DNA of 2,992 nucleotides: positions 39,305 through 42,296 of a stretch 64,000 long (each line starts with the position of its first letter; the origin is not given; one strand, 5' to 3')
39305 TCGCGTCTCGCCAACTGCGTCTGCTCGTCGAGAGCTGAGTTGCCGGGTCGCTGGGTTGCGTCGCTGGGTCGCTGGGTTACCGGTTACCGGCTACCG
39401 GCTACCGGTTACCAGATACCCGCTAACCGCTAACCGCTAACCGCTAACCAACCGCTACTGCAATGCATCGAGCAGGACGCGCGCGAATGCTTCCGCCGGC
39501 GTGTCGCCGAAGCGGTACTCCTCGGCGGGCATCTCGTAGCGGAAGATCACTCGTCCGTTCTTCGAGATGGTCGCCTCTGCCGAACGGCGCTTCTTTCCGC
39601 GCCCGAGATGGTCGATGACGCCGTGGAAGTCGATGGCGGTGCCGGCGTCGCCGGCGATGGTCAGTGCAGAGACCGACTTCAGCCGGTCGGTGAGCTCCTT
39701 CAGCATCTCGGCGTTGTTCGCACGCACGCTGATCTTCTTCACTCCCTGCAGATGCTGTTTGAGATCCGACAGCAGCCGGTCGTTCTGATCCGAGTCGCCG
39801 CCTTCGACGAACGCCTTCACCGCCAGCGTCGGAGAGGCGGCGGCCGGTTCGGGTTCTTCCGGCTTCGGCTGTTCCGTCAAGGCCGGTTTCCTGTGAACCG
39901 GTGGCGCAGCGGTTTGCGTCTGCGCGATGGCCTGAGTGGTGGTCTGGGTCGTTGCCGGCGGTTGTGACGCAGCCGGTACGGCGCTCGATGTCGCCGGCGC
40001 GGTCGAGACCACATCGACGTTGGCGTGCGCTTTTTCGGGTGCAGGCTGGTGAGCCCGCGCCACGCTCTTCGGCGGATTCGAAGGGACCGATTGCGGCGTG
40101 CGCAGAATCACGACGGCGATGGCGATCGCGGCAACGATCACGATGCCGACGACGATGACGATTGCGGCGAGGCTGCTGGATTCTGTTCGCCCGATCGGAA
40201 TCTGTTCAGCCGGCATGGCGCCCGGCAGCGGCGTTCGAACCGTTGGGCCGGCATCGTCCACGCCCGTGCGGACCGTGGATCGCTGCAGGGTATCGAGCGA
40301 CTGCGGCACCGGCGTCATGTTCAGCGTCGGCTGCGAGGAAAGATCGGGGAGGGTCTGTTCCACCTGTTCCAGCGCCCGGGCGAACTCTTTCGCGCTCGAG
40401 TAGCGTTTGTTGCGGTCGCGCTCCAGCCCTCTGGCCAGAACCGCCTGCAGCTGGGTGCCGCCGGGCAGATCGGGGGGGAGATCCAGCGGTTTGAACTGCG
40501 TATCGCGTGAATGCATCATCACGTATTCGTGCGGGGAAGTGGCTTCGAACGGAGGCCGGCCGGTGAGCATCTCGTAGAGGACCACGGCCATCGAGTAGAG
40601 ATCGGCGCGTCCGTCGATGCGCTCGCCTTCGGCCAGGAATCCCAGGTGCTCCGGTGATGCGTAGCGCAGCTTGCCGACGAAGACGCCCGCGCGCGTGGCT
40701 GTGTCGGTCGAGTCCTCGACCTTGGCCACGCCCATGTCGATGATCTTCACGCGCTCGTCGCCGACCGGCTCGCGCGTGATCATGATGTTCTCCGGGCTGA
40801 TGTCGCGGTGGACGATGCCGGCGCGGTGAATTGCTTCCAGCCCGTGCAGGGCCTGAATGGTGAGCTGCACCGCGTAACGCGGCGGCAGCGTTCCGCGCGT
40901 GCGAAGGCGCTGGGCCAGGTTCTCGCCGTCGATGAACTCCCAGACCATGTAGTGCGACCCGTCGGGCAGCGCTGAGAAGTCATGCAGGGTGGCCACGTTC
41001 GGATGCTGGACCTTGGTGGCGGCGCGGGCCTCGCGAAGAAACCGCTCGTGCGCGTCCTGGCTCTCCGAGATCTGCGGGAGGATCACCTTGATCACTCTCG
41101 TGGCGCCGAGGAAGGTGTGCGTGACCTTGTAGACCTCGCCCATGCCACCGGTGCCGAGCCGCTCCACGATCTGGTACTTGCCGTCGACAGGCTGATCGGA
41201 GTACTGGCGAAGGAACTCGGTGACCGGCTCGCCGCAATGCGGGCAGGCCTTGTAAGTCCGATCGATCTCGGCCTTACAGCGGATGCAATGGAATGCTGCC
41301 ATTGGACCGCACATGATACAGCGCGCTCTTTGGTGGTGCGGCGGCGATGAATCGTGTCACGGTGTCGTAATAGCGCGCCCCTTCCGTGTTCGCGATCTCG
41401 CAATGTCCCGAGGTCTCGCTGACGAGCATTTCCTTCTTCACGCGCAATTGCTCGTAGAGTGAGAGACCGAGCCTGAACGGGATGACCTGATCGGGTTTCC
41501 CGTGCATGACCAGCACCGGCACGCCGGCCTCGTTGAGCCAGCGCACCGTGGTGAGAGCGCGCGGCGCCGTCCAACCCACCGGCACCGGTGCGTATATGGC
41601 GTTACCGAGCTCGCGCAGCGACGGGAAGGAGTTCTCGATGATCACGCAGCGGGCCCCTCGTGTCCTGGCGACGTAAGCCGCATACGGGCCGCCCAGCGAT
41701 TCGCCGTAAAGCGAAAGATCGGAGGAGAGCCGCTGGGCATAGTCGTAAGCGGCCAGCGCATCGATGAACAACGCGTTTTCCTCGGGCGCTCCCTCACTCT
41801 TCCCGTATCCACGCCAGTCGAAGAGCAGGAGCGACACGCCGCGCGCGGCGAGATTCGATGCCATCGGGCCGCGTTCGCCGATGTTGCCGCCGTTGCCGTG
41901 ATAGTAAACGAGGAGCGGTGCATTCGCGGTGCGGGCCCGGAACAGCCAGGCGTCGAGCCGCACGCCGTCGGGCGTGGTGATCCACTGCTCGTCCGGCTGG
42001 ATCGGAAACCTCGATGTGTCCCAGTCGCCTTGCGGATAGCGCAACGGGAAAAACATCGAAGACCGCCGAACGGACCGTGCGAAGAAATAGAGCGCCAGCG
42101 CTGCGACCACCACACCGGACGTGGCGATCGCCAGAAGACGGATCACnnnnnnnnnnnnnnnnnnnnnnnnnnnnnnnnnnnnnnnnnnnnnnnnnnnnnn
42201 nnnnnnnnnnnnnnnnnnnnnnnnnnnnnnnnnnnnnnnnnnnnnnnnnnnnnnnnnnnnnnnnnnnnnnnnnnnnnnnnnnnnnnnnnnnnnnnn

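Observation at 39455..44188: Operon coupling a cell-wall amidase, a MamK-like actin, an alpha/beta hydrolase and a zinc-ribbon Ser/Thr kinase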

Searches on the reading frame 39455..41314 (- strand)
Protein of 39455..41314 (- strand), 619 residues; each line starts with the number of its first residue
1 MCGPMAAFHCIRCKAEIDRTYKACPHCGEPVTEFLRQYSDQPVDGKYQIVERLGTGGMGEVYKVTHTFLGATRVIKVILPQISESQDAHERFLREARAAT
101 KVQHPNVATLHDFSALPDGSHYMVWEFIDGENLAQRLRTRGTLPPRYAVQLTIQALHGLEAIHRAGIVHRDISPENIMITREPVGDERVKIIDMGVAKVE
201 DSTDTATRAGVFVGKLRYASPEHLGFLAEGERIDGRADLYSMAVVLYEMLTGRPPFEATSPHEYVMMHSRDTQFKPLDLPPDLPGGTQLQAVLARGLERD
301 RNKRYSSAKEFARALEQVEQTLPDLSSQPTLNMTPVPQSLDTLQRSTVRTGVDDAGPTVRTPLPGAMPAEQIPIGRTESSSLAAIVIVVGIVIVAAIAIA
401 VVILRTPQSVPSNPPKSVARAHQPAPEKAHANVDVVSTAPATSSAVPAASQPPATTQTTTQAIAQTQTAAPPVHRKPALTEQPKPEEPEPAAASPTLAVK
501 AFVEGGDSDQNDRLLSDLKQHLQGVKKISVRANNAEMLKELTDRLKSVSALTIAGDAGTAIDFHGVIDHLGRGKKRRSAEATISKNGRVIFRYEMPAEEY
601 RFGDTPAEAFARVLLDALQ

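Call 3: search_protein_families(library=pfam, proteins=[window:39455-41314:-], max_evalue=0.01)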
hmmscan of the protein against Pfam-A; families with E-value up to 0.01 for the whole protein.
window:39455-41314:- (619 aa): 6 families
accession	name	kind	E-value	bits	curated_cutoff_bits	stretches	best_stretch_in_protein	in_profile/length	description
PF00069.31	Pkinase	-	1.3e-44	153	31.7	1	47-307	1-254/263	Protein kinase domain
PF07714.23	PK_Tyr_Ser-Thr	-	2.5e-30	106.1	23.1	1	48-304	2-248/258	Protein tyrosine and serine/threonine kinase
PF17667.7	Pkinase_fungal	-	4.8e-08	32.6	24.1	1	153-210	293-351/387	Fungal protein kinase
PF03109.22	ABC1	-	0.00016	21.3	22.9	1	119-200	141-217/244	ABC1 atypical kinase-like domain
PF01636.29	APH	-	0.00042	20.6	23.2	0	60-165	12-110/239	Phosphotransferase enzyme family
PF12773.13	DZR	-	0.0028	18.2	27.3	1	10-32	1-23/45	Double zinc ribbon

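Call 4: search_protein_families(library=ncbifam, proteins=[window:39455-41314:-], max_evalue=0.01)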
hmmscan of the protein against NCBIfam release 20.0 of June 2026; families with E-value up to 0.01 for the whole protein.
window:39455-41314:- (619 aa): 19 families
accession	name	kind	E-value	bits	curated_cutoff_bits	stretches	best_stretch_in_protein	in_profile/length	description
NF033483.0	PknB_PASTA_kin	equivalog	2.7e-77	261.1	450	1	42-424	4-381/563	Stk1 family PASTA domain-containing Ser/Thr kinase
NF047741.1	antiphage_MADS6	equivalog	1.8e-50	172.1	460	2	39-164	489-609/612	methylation-associated defense system protein kinase MAD6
NF052427.1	StpK7MSMEG_1200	equivalog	5.9e-50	170.3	900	1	45-320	7-270/601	serine/threonine protein kinase StpK7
TIGR03903.1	TOMM_kin_cyc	equivalog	1.4e-38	132.4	705.75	1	73-319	6-248/1267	TOMM system kinase/cyclase fusion protein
NF033442.0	BREX_PglW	equivalog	2.4e-28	98.4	990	1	31-329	498-780/1391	BREX system serine/threonine kinase PglW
NF009651.0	PRK13184.1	equivalog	2.9e-28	98.4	839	1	46-332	3-304/932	serine/threonine-protein kinase PknD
NF038150.1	lanthi_synth_IV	equivalog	4.4e-21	74.9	650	1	40-349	184-486/851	class IV lanthionine synthetase LanL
NF053615.1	SerThrKinAfsKStmc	equivalog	2e-18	66.4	1300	1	45-476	13-407/809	protein serine/threonine kinase AfsK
NF038151.1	lanthi_synth_III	equivalog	8.9e-14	50.8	575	1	40-262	215-435/833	class III lanthionine synthetase LanKC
NF058632.1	SerThrKinPrkT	equivalog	3.7e-12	45.9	280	1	46-196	22-164/322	serine/threonine protein kinase PrkT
NF043056.1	T4SS_LegK1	equivalog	8e-10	37.9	550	1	50-250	76-284/516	Dot/Icm T4SS effector kinase LegK1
TIGR03724.2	arch_bud32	equivalog_domain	4.2e-09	36.2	125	1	89-216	37-151/193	KEOPS complex kinase/ATPase Bud32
NF011463.0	PRK14879.1-4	equivalog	3.2e-08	33.3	188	1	53-204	23-167/237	Kae1-associated kinase Bud32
NF011464.0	PRK14879.1-7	equivalog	4.2e-07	29.9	246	1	88-205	49-157/221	Kae1-associated kinase Bud32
NF007174.0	PRK09605.1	equivalog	1.6e-06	26.9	447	1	89-204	380-480/535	bifunctional N(6)-L-threonylcarbamoyladenine synthase/serine/threonine protein kinase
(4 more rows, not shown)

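Call 78: search_protein_families(library=padloc, proteins=[window:39455-41314:-], max_evalue=0.001)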
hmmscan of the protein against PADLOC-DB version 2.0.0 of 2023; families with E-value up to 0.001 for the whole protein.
window:39455-41314:- (619 aa): 35 families (the best 25 are shown)
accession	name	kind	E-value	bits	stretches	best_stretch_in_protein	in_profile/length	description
PDLC04042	PD-T4-6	-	4.6e-80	267.4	1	43-324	7-278/292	-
PDLC04053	PD-T4-6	-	1.9e-77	258.8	1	40-329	4-283/311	-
PDLC04061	PD-T4-6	-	1.1e-76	257.4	1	43-497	14-464/510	-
PDLC04060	PD-T4-6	-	1.9e-74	249.3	1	44-406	7-359/486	-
PDLC04043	PD-T4-6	-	7.4e-73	244.1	1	43-449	13-371/452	-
PDLC04054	PD-T4-6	-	3.7e-68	228.5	1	43-357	9-309/347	-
PDLC04039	PD-T4-6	-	1.4e-66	223.4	1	45-319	14-276/458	-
PDLC04138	mad6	-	1.1e-64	217.5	1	36-349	42-341/659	mads_6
PDLC04057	PD-T4-6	-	5.3e-63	211.6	1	43-413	6-354/443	-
PDLC04041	PD-T4-6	-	7.3e-63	211.3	1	26-477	12-387/443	-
PDLC04047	PD-T4-6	-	2.6e-62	208.8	1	43-321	8-275/327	-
PDLC04052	PD-T4-6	-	9.4e-60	201.2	1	43-473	7-431/496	-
PDLC04040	PD-T4-6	-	5.4e-57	191.8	1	53-405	2-341/547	-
PDLC04048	PD-T4-6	-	1e-50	171.1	1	44-316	9-270/354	-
PDLC01088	C3a189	-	6e-50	168.6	1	53-315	5-258/840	kinase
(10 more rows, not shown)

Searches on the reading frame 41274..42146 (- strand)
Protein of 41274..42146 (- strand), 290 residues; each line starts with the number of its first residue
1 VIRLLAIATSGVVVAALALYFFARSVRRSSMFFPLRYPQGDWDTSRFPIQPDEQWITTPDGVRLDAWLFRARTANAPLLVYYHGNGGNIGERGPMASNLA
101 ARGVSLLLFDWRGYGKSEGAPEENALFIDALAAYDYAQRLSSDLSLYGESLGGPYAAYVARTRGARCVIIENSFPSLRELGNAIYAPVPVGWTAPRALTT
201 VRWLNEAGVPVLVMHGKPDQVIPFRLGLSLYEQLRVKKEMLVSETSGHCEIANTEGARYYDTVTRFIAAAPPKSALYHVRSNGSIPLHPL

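Call 3: search_protein_families(library=pfam, proteins=[window:41274-42146:-], max_evalue=0.01)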
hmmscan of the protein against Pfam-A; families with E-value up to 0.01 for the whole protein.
window:41274-42146:- (290 aa): 6 families
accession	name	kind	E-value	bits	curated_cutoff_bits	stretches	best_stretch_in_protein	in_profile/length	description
PF12146.15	Hydrolase_4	-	4.8e-12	46.1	27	1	78-164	6-98/239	Serine aminopeptidase, S33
PF00561.26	Abhydrolase_1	-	1.4e-10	41.8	25.8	1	77-162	1-89/245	alpha/beta hydrolase fold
PF12697.13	Abhydrolase_6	-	9.4e-06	26.9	26.3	1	94-216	19-132/217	Alpha/beta hydrolase family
PF02129.25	Peptidase_S15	-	0.00033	20.9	23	0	60-123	1-71/262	X-Pro dipeptidyl-peptidase (S15 family)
PF00326.27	Peptidase_S9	-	0.0015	18.5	22.6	1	142-268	64-207/213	Prolyl oligopeptidase family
PF05448.18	AXE1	-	0.0078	15.5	21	0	61-117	66-123/321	Acetyl xylan esterase (AXE1)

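Call 4: search_protein_families(library=ncbifam, proteins=[window:41274-42146:-], max_evalue=0.01)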
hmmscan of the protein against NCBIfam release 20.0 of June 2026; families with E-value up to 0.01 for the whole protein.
window:41274-42146:- (290 aa): 12 families
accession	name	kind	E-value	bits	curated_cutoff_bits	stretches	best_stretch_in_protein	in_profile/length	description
NF047920.1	lactonase_UilS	equivalog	2.7e-07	30.6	400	1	72-174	20-131/285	UilS family quorum-quenching N-acyl-homoserine lactonase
NF033124.1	estX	equivalog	6.4e-06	25.5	600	1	203-248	217-261/280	macrolide esterase EstX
NF045948.1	ProImpepThrmp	equivalog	1.2e-05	25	500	0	60-131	10-80/291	proline iminopeptidase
NF011457.0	PRK14875.1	equivalog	1.8e-05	23.9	307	0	202-237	309-344/372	acetoin dehydrogenase dihydrolipoyllysine-residue acetyltransferase subunit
TIGR01738.1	bioH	equivalog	5.1e-05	23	206.95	0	79-177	7-102/245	pimeloyl-ACP methyl ester esterase BioH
TIGR02427.1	protocat_pcaD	equivalog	7.6e-05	22.2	255.85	0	69-166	6-103/251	3-oxoadipate enol-lactonase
NF050089.1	i_nPHAscl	equivalog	0.00013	21.1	300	0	208-253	230-275/288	intracellular short-chain-length polyhydroxyalkanoate depolymerase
NF052610.1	macro_16_ester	equivalog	0.00017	21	420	1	204-250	219-263/281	alpha/beta fold macrolide esterase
NF053693.1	esterase_mleCBF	exception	0.0024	17.3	564.5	1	205-263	218-274/279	CBF family alpha/beta fold macrolide esterase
NF051488.1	bifunc_PcaDC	exception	0.0027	16.9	390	0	76-166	12-102/375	bifunctional 3-oxoadipate enol-lactonase/4-carboxymuconolactone decarboxylase PcaDC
TIGR03695.1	menH_SHCHC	equivalog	0.0059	16.1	208.55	0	76-174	2-105/252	2-succinyl-6-hydroxy-2,4-cyclohexadiene-1-carboxylate synthase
NF045632.1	hydroxlase_HsaD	equivalog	0.0092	14.9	400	0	68-165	26-127/290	4,5:9,10-diseco-3-hydroxy-5,9,17-trioxoandrosta-1(10),2-diene-4-oate hydrolase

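Call 78: search_protein_families(library=padloc, proteins=[window:41274-42146:-], max_evalue=0.001)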
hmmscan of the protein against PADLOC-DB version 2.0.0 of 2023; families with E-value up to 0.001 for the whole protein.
window:41274-42146:- (290 aa): 0 families
